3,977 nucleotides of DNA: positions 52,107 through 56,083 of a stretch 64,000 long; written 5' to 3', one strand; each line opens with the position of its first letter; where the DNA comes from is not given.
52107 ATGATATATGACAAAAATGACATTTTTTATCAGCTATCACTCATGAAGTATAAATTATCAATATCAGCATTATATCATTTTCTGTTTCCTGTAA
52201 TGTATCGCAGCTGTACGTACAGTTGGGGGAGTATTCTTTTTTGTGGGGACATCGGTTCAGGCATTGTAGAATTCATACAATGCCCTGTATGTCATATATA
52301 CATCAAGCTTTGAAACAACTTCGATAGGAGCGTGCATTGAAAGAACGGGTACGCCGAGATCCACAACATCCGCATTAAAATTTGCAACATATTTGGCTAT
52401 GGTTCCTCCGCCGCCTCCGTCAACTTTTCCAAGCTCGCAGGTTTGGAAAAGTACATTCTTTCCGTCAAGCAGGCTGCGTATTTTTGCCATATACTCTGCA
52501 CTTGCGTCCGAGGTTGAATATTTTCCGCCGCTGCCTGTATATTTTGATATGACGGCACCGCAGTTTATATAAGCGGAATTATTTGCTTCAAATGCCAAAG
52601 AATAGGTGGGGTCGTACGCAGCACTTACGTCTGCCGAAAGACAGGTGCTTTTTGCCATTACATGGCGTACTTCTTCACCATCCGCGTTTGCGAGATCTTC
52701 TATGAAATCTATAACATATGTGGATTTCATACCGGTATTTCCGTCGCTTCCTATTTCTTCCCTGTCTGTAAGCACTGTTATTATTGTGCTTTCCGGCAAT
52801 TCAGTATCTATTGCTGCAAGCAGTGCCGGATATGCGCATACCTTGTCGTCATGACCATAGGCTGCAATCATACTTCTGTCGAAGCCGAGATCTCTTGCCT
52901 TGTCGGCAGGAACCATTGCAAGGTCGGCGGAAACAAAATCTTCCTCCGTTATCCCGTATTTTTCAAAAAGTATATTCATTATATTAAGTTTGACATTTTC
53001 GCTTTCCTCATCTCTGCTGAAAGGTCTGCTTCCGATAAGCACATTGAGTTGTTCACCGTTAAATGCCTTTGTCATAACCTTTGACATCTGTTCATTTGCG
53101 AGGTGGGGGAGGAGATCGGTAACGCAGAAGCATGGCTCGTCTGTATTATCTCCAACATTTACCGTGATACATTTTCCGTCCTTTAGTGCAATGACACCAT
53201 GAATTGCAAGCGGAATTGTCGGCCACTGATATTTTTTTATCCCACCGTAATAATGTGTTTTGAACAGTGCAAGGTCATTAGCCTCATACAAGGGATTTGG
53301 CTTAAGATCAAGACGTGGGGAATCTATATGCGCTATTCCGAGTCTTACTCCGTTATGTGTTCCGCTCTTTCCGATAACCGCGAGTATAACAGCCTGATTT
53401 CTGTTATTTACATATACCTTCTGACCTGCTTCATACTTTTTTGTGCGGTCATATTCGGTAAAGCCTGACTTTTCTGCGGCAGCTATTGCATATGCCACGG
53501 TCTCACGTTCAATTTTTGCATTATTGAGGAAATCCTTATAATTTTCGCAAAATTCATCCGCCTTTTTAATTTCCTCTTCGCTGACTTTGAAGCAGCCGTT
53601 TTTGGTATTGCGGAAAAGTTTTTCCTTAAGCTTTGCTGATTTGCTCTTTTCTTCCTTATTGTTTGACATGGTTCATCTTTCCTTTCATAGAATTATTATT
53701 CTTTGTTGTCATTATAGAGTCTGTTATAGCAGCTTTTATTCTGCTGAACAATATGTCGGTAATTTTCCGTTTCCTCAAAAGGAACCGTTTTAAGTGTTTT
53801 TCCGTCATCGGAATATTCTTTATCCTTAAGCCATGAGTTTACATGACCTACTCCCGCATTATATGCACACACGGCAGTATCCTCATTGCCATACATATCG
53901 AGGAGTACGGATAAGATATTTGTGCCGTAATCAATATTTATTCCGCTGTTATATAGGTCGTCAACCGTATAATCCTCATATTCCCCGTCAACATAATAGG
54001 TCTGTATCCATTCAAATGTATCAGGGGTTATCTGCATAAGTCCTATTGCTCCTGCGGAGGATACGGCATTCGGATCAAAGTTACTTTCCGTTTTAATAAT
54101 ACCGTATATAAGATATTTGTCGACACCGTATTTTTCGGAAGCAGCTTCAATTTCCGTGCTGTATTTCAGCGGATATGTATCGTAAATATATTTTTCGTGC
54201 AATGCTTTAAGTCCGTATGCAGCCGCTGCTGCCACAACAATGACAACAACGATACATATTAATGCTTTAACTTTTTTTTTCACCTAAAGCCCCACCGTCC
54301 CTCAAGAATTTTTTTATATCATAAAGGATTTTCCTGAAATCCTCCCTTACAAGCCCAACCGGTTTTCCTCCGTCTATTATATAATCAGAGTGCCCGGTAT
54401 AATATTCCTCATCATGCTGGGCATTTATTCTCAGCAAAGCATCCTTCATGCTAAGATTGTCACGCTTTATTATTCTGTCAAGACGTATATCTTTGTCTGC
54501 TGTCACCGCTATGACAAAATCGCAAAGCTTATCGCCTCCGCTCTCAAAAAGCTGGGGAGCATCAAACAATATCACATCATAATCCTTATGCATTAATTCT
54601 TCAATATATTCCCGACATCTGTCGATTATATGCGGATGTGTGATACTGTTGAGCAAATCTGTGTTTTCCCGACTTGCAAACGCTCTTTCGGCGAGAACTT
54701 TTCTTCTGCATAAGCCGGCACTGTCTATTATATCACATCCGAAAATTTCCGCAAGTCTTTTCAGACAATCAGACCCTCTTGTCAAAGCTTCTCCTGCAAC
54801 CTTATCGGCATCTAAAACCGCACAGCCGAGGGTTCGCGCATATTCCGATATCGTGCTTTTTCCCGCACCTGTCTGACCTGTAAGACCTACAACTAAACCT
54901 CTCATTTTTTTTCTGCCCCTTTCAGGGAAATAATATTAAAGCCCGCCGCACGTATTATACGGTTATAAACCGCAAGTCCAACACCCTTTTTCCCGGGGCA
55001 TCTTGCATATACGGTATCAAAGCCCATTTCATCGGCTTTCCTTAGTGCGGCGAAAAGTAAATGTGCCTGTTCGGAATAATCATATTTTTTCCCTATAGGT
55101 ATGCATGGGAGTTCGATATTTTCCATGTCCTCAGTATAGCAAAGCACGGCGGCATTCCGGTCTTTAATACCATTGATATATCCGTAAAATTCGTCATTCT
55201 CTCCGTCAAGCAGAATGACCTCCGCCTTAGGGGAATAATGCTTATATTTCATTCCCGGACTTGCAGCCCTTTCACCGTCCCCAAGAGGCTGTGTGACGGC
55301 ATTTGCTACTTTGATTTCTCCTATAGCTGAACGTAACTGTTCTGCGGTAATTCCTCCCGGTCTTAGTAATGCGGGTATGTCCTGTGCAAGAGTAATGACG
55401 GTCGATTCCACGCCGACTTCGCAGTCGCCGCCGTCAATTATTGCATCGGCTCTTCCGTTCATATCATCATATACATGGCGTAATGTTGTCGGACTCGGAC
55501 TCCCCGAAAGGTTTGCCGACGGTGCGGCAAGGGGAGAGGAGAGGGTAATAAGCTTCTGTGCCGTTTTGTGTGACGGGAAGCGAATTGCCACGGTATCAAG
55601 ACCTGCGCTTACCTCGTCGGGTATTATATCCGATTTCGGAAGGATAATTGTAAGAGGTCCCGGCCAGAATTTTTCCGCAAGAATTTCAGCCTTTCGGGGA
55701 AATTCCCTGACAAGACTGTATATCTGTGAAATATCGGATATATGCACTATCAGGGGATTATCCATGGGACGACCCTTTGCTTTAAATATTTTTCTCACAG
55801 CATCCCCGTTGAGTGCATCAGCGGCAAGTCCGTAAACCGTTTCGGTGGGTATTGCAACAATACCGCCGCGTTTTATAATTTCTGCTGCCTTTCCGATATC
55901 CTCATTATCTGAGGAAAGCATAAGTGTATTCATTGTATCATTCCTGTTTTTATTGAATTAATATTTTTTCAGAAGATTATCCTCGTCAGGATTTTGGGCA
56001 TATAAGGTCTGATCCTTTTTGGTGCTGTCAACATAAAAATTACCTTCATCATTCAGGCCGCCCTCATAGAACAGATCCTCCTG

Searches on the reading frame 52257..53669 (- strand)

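Call 13: search_protein_families(library=pfam, proteins=[window:52257-53669:-])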
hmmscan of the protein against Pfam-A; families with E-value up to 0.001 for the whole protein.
window:52257-53669:- (470 aa): 2 families
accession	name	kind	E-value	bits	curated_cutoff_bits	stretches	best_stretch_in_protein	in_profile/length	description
PF02127.20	Peptidase_M18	-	1.1e-82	278.7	24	1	47-468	1-432/432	Aminopeptidase I zinc metalloprotease (M18)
PF05343.19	Peptidase_M42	-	0.00052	19.6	23.2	0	207-319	64-181/292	M42 glutamyl aminopeptidase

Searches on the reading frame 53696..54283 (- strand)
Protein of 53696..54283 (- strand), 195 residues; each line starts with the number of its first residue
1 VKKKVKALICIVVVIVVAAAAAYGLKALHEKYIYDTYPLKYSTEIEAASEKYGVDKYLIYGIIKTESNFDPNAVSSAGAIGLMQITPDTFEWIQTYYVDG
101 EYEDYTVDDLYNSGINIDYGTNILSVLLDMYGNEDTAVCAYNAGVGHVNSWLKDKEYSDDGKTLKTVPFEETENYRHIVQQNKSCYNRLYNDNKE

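Call 78: search_protein_families(library=pfam, proteins=[window:53696-54283:-], max_evalue=0.00001)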
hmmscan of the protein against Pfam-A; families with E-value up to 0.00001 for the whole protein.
window:53696-54283:- (195 aa): 1 family
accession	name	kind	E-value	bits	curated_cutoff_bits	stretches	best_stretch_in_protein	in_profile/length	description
PF01464.25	SLT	-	4.7e-30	104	21.3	1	45-158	3-111/117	Transglycosylase SLT domain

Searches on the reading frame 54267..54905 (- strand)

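Call 78: search_protein_families(library=pfam, proteins=[window:54267-54905:-], max_evalue=0.00001)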
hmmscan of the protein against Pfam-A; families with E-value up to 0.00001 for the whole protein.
window:54267-54905:- (212 aa): 2 families
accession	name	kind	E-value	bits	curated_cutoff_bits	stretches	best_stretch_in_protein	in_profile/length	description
PF01121.26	CoaE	-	3.4e-44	151.1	27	1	4-178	1-173/180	Dephospho-CoA kinase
PF13238.12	AAA_18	-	1.2e-07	32.6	29.4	1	6-156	1-119/128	AAA domain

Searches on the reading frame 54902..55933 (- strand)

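Call 78: search_protein_families(library=pfam, proteins=[window:54902-55933:-], max_evalue=0.00001)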
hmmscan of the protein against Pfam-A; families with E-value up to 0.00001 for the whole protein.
window:54902-55933:- (343 aa): 2 families
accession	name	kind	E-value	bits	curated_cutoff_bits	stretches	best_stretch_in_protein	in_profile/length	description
PF01300.24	Sua5_yciO_yrdC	-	1.8e-62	210.4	25.1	1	18-193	1-178/178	Telomere recombination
PF03481.19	Sua5_C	-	3.8e-30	105.6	22.9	1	195-331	1-136/136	Threonylcarbamoyl-AMP synthase, C-terminal domain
